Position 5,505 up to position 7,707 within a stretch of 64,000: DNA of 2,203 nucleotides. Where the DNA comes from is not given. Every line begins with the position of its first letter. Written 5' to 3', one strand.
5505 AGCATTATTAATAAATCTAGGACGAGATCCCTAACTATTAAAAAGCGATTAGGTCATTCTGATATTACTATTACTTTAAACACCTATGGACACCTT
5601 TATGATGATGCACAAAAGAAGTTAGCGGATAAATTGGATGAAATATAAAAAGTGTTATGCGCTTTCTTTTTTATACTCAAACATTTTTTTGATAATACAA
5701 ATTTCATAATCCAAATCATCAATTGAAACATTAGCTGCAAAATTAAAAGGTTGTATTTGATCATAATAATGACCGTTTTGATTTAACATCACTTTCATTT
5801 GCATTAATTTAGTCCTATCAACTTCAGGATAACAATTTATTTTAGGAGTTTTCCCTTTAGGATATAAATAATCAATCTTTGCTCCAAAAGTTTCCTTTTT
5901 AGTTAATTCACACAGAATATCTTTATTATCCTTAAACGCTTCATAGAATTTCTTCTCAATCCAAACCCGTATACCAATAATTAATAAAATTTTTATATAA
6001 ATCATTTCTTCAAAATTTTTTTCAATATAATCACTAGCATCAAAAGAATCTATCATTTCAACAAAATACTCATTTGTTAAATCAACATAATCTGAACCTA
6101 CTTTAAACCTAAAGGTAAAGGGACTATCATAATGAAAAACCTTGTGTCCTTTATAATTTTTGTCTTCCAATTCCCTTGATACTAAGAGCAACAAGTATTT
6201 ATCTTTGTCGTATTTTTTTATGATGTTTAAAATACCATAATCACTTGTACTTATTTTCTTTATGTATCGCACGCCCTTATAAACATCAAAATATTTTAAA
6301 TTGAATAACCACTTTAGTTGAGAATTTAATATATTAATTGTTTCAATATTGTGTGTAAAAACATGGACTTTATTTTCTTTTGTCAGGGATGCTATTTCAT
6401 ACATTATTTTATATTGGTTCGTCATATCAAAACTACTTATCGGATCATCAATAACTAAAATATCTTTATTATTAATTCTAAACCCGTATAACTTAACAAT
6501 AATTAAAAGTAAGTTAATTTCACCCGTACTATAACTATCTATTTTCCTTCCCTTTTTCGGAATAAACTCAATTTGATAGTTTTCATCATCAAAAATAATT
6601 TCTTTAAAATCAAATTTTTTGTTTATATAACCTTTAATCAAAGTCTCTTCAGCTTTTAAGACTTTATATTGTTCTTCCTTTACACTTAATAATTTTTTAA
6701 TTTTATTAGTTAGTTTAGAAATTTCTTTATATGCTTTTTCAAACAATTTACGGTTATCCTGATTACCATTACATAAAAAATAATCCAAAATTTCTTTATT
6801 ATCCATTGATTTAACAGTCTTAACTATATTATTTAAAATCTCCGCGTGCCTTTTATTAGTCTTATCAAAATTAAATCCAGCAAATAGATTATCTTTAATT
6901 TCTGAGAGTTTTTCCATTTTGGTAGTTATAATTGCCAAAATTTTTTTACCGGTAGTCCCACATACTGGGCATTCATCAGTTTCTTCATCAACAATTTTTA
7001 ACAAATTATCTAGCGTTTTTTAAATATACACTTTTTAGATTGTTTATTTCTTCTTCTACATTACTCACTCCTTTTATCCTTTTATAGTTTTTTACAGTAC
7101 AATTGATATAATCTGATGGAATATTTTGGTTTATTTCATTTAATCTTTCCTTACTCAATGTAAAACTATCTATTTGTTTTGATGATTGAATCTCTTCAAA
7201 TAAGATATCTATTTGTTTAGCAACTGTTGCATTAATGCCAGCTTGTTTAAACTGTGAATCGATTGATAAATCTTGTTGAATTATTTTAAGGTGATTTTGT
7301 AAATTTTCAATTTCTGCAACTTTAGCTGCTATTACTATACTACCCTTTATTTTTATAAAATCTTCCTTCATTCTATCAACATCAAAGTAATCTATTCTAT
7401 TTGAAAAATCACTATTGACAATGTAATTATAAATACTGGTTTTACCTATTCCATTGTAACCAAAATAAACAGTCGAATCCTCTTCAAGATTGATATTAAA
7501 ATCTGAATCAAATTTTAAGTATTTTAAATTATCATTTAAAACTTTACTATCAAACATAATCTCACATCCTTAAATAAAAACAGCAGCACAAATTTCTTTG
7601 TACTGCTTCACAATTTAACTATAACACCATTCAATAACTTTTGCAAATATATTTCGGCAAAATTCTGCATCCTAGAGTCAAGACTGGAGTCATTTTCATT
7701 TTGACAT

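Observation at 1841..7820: Decayed integrative island at tRNA-Pro marked by a partial direct repeat of the tRNA 3' end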

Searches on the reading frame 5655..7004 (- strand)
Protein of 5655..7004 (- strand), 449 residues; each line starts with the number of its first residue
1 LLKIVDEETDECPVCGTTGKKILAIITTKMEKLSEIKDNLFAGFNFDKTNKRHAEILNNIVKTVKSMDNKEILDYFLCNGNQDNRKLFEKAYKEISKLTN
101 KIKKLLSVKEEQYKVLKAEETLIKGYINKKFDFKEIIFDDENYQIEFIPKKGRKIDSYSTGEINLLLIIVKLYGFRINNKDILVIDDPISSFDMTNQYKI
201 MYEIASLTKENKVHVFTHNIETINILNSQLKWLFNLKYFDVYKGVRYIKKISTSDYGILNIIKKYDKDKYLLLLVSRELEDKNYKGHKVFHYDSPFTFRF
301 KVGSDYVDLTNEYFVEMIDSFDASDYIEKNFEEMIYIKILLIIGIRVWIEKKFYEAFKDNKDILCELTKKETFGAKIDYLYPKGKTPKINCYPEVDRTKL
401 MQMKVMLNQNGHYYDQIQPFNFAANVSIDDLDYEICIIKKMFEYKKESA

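Call 8: search_protein_families(library=pfam, proteins=[window:5655-7004:-], max_evalue=0.01)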
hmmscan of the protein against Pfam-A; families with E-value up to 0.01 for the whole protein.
window:5655-7004:- (449 aa): 2 families
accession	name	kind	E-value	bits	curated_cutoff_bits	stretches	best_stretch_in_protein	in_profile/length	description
PF13166.12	AAA_13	-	8.8e-07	28.4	36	1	86-231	430-582/713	AAA domain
PF23831.1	DUF7201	-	0.0017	18.5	27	1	88-129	29-70/142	Coiled-coil region of unknown function (DUF7201)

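Call 32: search_protein_families(library=padloc, proteins=[window:5655-7004:-], max_evalue=0.01)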
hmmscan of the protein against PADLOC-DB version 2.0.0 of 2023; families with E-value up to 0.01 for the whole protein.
window:5655-7004:- (449 aa): 7 families
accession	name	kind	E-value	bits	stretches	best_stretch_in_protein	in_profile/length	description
PDLC04897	PDC-S06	-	3.2e-12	43.8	1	42-221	403-580/727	-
PDLC04135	mad3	-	4.6e-08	31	1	31-223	162-327/374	mads_3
PDLC04889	PDC-S06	-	4.2e-06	23.6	1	89-233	345-496/693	-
PDLC04893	PDC-S06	-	1.1e-05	22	1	180-230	645-695/862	-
PDLC04896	PDC-S06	-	7.5e-05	19.5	1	174-229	520-575/732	-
PDLC04891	PDC-S06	-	9.5e-05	19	1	178-230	644-696/858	-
PDLC04894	PDC-S06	-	0.00028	17.6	1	159-226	505-577/740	-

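Call 33: search_protein_families(library=ncbifam, proteins=[window:5655-7004:-], max_evalue=0.01)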
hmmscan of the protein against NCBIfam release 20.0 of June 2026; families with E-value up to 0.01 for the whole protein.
window:5655-7004:- (449 aa): 7 families
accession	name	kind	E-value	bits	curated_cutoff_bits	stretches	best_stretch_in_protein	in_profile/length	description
TIGR03608.1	L_ocin_972_ABC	subfamily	0.00049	19.6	254.85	1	176-225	149-199/206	putative bacteriocin export ABC transporter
TIGR04521.1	ECF_ATPase_2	equivalog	0.00072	18.7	330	1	178-226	161-211/279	energy-coupling factor transporter ATPase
TIGR00972.1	3a0107s01c2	equivalog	0.0028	17.1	343.2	0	180-224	163-207/248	phosphate ABC transporter ATP-binding protein PstB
NF010068.0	PRK13548.1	equivalog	0.004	16.3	261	1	159-215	139-196/261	heme ABC transporter ATP-binding protein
TIGR02315.1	ABC_phnC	equivalog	0.0048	16.3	266.1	1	177-224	161-207/243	phosphonate ABC transporter ATP-binding protein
NF010864.0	PRK14271.1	equivalog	0.0056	15.8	561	0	178-224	180-226/276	phosphate ABC transporter ATP-binding protein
TIGR03375.1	type_I_sec_LssB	subfamily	0.0063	14.8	693.1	1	177-225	619-667/696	type I secretion system permease/ATPase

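Call 35: find_homologous_proteins(query=window:5655-7004:-, max_evalue=0.00001)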
Query window:5655-7004:- (449 aa): 260 proteins with E <= 0.00001 among 8000 candidates; the best 120 are listed.
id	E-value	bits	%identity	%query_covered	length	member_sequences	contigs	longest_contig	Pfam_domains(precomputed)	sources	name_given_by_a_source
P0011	1.6e-291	985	100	100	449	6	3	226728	PF13166.13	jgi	jgi:hypothetical protein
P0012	5.6e-84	301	39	100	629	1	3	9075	-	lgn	-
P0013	6.2e-84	301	40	100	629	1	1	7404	-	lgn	-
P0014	6.9e-84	301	39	100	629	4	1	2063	-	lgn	-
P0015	7.3e-84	300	39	100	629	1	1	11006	-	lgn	-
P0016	2.0e-83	299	40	100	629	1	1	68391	-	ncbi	-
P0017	2.9e-83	298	40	100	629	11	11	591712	-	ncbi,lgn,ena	-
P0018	3.3e-83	298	39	100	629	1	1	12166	-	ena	-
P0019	4.9e-83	298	39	100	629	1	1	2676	-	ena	-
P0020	5.7e-83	298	39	100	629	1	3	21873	-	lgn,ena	-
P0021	5.7e-83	298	39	100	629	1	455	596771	-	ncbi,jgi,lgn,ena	jgi:hypothetical protein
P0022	5.7e-83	298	39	100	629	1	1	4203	-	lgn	-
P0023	5.9e-83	297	39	100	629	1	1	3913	-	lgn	-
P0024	6.9e-83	297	39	100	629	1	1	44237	-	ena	-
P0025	7.3e-83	297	39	100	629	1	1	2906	-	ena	-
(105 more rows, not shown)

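Call 37: find_encoding_contigs(protein=P0021, flank=8000, max_places=6)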
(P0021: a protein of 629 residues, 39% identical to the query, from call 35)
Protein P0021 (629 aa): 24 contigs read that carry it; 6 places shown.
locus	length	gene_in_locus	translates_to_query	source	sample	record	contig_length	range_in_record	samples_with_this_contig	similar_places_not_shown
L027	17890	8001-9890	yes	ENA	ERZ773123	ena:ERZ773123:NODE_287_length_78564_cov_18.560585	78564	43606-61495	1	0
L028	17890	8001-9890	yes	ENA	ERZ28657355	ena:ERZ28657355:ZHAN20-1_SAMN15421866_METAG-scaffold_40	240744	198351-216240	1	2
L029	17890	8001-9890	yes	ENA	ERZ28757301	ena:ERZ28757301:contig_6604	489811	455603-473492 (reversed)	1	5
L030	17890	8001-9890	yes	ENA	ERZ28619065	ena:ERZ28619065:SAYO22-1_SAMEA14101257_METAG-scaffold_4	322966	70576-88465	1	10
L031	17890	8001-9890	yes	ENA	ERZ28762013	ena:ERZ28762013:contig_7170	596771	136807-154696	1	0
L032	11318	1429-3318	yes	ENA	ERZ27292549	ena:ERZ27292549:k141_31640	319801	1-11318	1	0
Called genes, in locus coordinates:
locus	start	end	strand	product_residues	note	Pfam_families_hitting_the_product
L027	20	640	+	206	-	PF01420:Methylase_S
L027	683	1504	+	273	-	-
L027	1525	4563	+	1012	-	PF04313:HSDR_N, PF04851:ResIII, PF18766:SWI2_SNF2, PF22679:T1R_D3-like, PF11867:T1RH-like_C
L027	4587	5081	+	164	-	-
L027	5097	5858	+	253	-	-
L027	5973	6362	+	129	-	PF08000:bPH_1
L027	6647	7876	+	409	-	PF13173:AAA_14, PF13635:DUF4143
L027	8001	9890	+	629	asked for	-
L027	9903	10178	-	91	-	PF14198:TnpV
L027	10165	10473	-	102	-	-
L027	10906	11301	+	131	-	PF04266:ASCH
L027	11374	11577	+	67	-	PF02146:SIR2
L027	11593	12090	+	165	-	PF02146:SIR2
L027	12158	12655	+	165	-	PF13419:HAD_2, PF09419:PGP_phosphatase (weak), PF00702:Hydrolase, PF13242:Hydrolase_like (weak)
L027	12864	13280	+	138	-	PF00011:HSP20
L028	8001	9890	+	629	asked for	-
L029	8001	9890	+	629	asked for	-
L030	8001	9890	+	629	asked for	-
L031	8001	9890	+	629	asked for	-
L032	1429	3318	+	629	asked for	-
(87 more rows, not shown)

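Call 52: search_protein_families(library=phrogs, proteins=[window:5655-7004:-], max_evalue=0.01)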
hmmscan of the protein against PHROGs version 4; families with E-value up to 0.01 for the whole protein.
window:5655-7004:- (449 aa): 2 families
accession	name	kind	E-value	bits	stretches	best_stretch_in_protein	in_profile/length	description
phrog_23675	-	unknown function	0.0033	18.3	0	148-229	31-107/143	-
phrog_2392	-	moron, auxiliary metabolic gene and host takeover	0.0074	15.6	0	178-225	634-681/726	ABC transporter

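Call 81: predict_structure(alignment_id=A8)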
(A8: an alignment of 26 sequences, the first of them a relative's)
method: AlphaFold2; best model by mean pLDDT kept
length: 629 residues; sequences in the alignment: 26
mean_pLDDT: 86.0   pTM: 0.67
mean pLDDT of the five models: 86.0, 83.8, 83.1, 81.3, 80.6
residues with pLDDT >= 90: 251; 70-90: 337; 50-70: 29; < 50: 12
segments of 3 or more residues with pLDDT < 50: 591-598, 627-629
pLDDT, mean of each block of 10 residues (from residue 1): 79 87 87 87 87 79 78 80 92 93 93 94 91 91 90 93 86 87 86 83 86 87 84 76 92 94 93 95 91 87 89 87 88 83 78 86 84 72 87 90 80 86 93 72 85 90 77 91 92 96 92 92 91 93 91 87 88 89 71 45 85 93 65
secondary structure, 60 per line:
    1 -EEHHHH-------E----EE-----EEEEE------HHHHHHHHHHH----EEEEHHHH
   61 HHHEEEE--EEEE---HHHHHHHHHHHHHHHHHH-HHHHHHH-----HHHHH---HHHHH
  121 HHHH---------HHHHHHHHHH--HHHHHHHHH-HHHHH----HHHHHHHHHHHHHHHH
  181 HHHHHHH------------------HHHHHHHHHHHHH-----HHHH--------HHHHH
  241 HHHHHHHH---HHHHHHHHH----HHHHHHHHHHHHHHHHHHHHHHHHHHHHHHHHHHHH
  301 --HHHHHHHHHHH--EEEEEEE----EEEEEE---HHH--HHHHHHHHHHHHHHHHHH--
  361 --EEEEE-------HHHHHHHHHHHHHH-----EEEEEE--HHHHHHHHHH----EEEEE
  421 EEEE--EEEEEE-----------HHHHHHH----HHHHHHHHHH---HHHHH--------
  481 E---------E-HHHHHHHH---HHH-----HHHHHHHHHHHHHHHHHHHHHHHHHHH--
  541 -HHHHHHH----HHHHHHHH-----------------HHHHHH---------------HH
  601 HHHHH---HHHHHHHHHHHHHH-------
elements in order: H4-7 E27-31 H38-48 E53-56 H57-63 E64-67 E70-73 H77-94 H96-102 H108-112 H116-124 H134-143 H146-154 H156-160 H165-187 H206-218 H224-227 H236-248 H252-260 H265-300 H303-313 E316-322 E327-332 H341-358 E363-367 H375-388 E394-399 H402-411 E416-424 E427-432 H444-450 H455-464 H468-472 H493-500 H512-538 H542-548 H553-560 H578-583 H599-605 H609-622

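Call 83: fold_search(model_id=the predicted structure, library=pdb)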
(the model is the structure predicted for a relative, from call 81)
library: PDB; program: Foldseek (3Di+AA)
matches with E <= 10: 1407; with E <= 0.001: 19
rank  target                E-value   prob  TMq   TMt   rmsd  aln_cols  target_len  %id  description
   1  8wjn_B                1.7e-05  1.00  0.20  0.25  23.1       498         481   17  Cryo-EM structure of 6-subunit Smc5/6 head region (released 2024-06-26)
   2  5xei                  5.4e-05  1.00  0.18  0.21  21.8       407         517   14  Crystal structure of the Smc head domain with a coiled coil and joint derived from Pyrococcus yayanosii (released 2017-06-07)
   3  5dny_B                2.7e-04  1.00  0.17  0.29  25.9       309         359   15  Structure of the ATPrS-Mre11/Rad50-DNA complex (released 2016-02-24)
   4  8v46_C                2.9e-04  0.99  0.17  0.24  29.8       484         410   13  CryoEM structure of AriA-AriB complex (Form I) (released 2024-06-26)
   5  8i4w_B                3.1e-04  1.00  0.22  0.30  21.9       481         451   14  Cryo-EM structure of 5-subunit Smc5/6 head region (released 2024-06-26)
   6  8v46_B                3.4e-04  0.99  0.17  0.25  30.3       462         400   10  CryoEM structure of AriA-AriB complex (Form I) (released 2024-06-26)
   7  5dny_D                3.5e-04  1.00  0.22  0.36  21.4       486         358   13  Structure of the ATPrS-Mre11/Rad50-DNA complex (released 2016-02-24)
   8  3auy_A                4.2e-04  1.00  0.22  0.35  21.3       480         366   15  Crystal structure of Rad50 bound to ADP (released 2011-05-25)
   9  8roh_A                4.4e-04  1.00  0.24  0.35  22.4       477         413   14  Human cohesin SMC3-HD(EQ)/RAD21-N complex - Apo conformation (released 2024-09-11)
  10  6qpq_A                5.3e-04  1.00  0.24  0.36  20.7       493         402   12  The structure of the cohesin head module elucidates the mechanism of ring opening (released 2020-02-05)
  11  4ux3_A                5.3e-04  1.00  0.22  0.31  18.6       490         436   12  cohesin Smc3-HD:Scc1-N complex from yeast (released 2014-12-03)
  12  8v45_B                5.3e-04  0.99  0.16  0.25  28.7       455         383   12  CryoEM structure of AriA-Ocr complex (released 2024-06-26)
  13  8roi_A                5.6e-04  1.00  0.22  0.32  22.3       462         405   14  Human cohesin SMC3-HD(EQ)/RAD21-N complex - ADP-bound conformation (released 2024-09-11)
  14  6yvv_B                5.6e-04  1.00  0.19  0.24  18.8       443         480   11  Condensin complex from S.cerevisiae ATP-free apo bridged state (released 2020-07-15)
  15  8ux9_B                6.1e-04  0.99  0.18  0.27  32.4       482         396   13  Asymmetric unit of the PARIS Immune Complex at 3.2 Angstrom Resolution (released 2024-09-18)
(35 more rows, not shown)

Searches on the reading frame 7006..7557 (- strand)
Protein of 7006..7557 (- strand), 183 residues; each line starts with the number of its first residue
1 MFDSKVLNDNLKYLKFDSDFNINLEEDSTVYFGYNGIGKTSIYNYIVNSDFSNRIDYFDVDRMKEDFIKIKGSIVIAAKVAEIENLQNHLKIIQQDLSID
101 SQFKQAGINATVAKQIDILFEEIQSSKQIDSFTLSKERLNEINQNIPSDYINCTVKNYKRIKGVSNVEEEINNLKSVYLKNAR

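Call 8: search_protein_families(library=pfam, proteins=[window:7006-7557:-], max_evalue=0.01)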
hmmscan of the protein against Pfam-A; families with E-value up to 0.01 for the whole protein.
window:7006-7557:- (183 aa): 0 families

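Call 32: search_protein_families(library=padloc, proteins=[window:7006-7557:-], max_evalue=0.01)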
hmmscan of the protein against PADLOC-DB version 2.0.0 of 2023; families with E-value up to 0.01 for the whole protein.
window:7006-7557:- (183 aa): 5 families
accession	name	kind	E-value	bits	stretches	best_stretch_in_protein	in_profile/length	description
PDLC00271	PtuA1|PtuA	-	0.0002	19.1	1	18-123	15-124/421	AAA ATPase domain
PDLC00299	PtuA1|PtuA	-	0.00027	18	1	18-48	67-97/535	AAA ATPase domain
PDLC02913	ATPase_I-A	-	0.00046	17.4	1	18-48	66-96/508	-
PDLC00063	GajA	-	0.0054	13.4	1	18-173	15-165/679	AAA ATPase domain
PDLC02979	AriA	-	0.0097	13.7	0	18-168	15-156/373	-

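Call 33: search_protein_families(library=ncbifam, proteins=[window:7006-7557:-], max_evalue=0.01)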
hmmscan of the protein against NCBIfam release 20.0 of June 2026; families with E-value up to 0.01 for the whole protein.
window:7006-7557:- (183 aa): 1 family
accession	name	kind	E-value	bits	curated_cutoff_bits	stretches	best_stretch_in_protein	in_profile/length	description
NF041760.1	PtuA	equivalog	0.00042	19.4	500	1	11-48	57-94/524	retron Ec78 anti-phage system effector ATPase PtuA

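Call 52: search_protein_families(library=phrogs, proteins=[window:7006-7557:-], max_evalue=0.01)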
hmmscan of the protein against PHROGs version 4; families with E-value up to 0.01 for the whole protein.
window:7006-7557:- (183 aa): 0 families
